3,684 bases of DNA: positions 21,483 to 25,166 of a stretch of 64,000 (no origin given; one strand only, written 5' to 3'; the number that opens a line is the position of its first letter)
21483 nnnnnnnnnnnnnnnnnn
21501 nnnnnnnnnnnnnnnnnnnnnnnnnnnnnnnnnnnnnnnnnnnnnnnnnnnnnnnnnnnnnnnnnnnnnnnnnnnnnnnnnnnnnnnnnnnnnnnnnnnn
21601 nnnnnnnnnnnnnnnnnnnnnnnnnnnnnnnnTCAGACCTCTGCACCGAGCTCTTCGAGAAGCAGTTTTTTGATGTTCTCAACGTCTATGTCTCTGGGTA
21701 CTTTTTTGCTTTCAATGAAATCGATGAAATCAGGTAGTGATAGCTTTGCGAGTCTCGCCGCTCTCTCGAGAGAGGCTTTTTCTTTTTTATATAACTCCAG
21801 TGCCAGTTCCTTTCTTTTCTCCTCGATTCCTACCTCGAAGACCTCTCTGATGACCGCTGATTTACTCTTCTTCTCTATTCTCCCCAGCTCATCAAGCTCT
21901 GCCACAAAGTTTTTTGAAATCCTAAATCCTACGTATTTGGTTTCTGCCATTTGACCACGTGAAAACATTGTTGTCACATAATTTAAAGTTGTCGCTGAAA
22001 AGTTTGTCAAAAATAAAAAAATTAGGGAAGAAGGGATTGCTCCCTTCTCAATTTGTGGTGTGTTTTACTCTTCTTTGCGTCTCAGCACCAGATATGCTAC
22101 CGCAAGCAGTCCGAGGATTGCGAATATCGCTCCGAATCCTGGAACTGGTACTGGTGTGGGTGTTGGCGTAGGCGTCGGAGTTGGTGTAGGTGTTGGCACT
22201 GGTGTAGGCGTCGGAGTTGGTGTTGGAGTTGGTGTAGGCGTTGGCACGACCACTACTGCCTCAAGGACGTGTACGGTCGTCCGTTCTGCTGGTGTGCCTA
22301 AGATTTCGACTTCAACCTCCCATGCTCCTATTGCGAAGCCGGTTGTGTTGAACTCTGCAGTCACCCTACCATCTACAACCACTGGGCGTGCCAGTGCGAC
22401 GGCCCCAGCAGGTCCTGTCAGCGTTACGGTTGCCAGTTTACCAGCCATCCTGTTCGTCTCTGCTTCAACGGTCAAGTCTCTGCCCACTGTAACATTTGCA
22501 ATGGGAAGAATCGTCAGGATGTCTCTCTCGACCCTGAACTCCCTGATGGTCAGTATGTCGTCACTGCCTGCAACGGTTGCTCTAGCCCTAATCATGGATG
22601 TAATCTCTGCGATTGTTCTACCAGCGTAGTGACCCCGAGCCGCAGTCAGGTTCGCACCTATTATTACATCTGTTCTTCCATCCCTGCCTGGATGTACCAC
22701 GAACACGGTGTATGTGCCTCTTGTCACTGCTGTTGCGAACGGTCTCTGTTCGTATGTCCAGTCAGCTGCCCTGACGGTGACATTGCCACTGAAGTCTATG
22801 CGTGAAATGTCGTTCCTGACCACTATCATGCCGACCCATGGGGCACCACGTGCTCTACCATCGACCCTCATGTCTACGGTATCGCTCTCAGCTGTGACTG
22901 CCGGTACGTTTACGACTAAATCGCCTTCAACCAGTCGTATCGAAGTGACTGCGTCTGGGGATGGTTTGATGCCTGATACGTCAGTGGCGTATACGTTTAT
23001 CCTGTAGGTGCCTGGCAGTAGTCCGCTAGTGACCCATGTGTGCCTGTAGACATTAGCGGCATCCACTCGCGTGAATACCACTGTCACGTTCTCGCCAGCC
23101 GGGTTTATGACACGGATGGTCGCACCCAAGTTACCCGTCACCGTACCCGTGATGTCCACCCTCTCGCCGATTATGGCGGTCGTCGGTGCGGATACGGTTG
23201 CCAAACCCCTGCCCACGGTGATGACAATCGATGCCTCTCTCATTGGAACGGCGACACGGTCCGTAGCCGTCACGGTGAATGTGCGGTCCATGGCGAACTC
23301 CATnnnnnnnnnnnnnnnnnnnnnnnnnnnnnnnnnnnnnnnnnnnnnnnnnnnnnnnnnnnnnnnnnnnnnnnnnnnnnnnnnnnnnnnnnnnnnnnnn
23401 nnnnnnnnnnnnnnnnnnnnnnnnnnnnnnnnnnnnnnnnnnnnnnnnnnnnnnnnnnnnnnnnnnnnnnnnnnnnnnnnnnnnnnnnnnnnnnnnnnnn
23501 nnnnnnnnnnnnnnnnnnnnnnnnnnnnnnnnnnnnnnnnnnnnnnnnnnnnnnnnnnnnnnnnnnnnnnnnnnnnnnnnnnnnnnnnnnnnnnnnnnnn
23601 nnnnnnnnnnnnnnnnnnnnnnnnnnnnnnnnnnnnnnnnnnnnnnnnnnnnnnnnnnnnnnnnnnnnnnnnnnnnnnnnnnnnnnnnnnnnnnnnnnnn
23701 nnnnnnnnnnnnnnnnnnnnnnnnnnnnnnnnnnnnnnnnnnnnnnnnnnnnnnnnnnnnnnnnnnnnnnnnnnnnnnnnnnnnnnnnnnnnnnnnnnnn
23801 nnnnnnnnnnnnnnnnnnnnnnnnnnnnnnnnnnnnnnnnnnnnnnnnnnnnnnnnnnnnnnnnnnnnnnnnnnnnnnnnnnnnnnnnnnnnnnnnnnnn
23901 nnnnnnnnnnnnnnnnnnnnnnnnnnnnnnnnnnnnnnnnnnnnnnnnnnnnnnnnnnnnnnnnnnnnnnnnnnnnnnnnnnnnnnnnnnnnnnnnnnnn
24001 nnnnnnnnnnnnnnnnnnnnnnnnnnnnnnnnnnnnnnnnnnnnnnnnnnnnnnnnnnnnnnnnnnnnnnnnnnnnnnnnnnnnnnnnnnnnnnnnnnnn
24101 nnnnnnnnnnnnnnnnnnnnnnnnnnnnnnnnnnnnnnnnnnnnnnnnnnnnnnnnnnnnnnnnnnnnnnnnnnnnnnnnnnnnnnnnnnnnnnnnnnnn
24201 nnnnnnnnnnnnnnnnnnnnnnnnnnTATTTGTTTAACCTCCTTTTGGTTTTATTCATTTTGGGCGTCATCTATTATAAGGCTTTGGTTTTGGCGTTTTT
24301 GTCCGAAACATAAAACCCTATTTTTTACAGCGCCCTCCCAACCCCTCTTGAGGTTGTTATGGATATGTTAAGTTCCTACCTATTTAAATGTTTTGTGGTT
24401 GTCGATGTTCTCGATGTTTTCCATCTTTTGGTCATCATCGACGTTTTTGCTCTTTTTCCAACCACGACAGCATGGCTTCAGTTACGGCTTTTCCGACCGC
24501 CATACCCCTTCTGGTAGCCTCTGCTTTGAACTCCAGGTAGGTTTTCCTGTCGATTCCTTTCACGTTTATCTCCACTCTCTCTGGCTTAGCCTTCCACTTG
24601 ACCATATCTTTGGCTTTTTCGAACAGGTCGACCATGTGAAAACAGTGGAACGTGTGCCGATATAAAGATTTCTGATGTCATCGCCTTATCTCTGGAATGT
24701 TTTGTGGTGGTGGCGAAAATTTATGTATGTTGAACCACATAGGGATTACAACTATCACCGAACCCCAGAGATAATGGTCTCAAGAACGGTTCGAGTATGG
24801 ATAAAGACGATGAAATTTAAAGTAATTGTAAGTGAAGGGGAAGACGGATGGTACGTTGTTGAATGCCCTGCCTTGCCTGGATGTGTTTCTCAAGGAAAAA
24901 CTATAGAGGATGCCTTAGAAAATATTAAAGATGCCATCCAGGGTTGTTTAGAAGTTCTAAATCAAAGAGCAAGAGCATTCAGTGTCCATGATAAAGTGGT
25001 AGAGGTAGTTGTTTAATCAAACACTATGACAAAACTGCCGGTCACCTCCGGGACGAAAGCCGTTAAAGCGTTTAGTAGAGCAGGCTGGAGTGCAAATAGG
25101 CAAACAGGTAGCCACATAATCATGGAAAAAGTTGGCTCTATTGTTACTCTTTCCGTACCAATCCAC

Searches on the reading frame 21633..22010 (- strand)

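Call 56: search_protein_families(library=pfam, proteins=[window:21633-22010:-], max_evalue=0.01)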
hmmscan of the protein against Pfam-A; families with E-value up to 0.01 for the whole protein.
window:21633-22010:- (125 aa): 2 families
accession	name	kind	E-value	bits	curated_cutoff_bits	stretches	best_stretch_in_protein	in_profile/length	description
PF03683.19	UPF0175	-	8e-10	38.7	27.9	1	64-113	19-69/75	Uncharacterised protein family (UPF0175)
PF01402.27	RHH_1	-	0.00027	21.2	20.5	1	28-58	3-33/39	Ribbon-helix-helix protein, copG family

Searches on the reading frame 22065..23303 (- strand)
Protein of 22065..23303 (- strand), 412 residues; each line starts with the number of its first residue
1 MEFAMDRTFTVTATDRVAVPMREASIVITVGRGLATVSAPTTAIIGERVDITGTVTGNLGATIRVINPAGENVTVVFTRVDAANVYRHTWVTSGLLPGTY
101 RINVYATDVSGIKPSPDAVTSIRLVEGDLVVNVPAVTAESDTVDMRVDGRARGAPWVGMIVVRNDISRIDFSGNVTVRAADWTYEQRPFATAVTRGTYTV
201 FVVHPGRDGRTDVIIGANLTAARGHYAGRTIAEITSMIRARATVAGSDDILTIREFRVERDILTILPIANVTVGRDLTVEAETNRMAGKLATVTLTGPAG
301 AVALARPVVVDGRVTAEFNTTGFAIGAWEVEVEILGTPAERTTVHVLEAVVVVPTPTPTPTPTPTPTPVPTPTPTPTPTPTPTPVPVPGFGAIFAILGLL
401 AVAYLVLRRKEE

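Call 56: search_protein_families(library=pfam, proteins=[window:22065-23303:-], max_evalue=0.01)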
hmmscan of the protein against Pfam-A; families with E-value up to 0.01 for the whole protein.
window:22065-23303:- (412 aa): 2 families
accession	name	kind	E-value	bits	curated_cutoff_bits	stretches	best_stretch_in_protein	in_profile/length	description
PF18204.6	PGF-CTERM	-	1.1e-07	32.1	18.8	1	387-409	1-23/23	PGF-CTERM motif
PF05887.16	Trypan_PARP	-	0.0059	17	100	0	354-402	77-125/134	Procyclic acidic repetitive protein (PARP)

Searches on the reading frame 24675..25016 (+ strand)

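Call 56: search_protein_families(library=pfam, proteins=[window:24675-25016:+], max_evalue=0.01)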
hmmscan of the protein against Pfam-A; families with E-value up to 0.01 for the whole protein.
window:24675-25016:+ (113 aa): 2 families
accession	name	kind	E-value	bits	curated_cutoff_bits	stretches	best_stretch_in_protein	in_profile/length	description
PF15919.11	HicB_lk_antitox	-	9.4e-09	35.9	27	1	49-100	2-53/123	HicB_like antitoxin of bacterial toxin-antitoxin system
PF21748.3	UPF0150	-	0.00017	21.9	27.3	1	56-90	16-51/64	UPF0150-like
